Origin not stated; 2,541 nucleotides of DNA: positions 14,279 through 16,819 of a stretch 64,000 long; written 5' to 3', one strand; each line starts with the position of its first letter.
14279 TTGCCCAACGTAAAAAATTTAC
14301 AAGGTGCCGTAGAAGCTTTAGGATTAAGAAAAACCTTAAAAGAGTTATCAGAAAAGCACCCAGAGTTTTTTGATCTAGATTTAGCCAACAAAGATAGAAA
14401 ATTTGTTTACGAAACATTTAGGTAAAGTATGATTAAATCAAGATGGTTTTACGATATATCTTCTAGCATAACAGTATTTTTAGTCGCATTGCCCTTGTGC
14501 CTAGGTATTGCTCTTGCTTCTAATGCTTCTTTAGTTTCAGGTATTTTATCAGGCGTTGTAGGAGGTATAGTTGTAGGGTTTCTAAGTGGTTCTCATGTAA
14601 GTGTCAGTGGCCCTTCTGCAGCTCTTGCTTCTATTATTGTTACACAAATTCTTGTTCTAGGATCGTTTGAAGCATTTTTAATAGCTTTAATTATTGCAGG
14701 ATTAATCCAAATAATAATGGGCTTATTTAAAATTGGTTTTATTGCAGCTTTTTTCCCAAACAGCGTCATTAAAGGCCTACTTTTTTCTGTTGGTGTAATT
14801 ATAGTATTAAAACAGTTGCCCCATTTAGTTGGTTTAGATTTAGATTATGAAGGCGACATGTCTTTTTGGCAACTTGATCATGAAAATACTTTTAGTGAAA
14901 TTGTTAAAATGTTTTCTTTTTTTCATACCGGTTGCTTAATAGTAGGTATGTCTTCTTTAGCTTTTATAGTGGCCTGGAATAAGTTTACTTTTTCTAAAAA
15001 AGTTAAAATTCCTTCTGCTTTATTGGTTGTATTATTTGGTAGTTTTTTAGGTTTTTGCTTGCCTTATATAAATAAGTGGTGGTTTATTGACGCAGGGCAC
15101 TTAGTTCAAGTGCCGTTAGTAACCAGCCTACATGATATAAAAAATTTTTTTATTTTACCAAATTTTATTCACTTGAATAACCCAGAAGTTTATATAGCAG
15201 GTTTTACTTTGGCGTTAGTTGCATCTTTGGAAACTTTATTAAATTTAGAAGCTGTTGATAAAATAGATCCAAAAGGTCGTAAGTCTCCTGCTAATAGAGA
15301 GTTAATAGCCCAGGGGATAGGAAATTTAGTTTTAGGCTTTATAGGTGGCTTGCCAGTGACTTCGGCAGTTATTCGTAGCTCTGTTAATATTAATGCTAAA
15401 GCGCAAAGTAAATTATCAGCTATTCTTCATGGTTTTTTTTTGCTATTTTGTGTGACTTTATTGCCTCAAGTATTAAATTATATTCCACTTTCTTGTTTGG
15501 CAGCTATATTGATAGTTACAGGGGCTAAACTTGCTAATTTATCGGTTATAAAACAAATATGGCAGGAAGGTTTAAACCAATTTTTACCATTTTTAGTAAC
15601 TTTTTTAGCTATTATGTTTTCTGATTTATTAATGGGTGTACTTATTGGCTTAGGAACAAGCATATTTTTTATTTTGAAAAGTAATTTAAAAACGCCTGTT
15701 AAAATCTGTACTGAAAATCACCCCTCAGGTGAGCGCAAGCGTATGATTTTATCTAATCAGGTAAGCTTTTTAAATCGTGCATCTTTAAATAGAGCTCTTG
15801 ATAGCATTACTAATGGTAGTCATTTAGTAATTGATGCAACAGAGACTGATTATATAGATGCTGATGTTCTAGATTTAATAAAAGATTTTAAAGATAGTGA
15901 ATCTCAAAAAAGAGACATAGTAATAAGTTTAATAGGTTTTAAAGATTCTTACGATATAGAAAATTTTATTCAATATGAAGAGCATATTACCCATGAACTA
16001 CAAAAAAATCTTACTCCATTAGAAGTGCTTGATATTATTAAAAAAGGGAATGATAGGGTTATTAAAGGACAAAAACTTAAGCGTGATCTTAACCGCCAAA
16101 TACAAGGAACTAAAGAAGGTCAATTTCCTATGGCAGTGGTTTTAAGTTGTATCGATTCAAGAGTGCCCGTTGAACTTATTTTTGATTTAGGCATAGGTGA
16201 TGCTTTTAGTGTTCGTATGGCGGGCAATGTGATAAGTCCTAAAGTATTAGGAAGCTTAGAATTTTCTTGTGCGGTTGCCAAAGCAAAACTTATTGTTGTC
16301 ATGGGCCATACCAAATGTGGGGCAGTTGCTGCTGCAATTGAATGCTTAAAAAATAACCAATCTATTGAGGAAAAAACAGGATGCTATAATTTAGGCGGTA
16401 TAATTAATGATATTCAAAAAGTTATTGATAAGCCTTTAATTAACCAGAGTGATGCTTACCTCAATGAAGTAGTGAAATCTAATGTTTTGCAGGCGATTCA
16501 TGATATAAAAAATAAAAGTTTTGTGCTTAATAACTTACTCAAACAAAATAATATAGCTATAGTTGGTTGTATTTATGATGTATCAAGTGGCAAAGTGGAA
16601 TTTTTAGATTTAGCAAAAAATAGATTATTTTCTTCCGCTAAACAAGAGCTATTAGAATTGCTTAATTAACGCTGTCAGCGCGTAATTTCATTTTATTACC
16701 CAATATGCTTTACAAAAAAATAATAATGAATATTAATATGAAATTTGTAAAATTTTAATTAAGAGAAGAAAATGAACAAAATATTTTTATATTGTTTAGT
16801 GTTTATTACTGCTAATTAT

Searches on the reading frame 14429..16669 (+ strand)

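Call 61: search_protein_families(library=pfam, proteins=[window:14429-16669:+], max_evalue=0.00001)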
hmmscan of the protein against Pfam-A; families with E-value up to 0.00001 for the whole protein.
window:14429-16669:+ (746 aa): 3 families
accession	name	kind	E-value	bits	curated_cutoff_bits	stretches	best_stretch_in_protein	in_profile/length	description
PF00916.26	Sulfate_transp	-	7.5e-55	186.7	23.2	1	9-380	4-369/380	Sulfate permease family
PF00484.24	Pro_CA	-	5.6e-35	121.3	25.7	1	569-723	1-156/156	Carbonic anhydrase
PF16983.11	MFS_MOT1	-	8.2e-06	26.6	30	0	288-368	29-111/111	Molybdate transporter of MFS superfamily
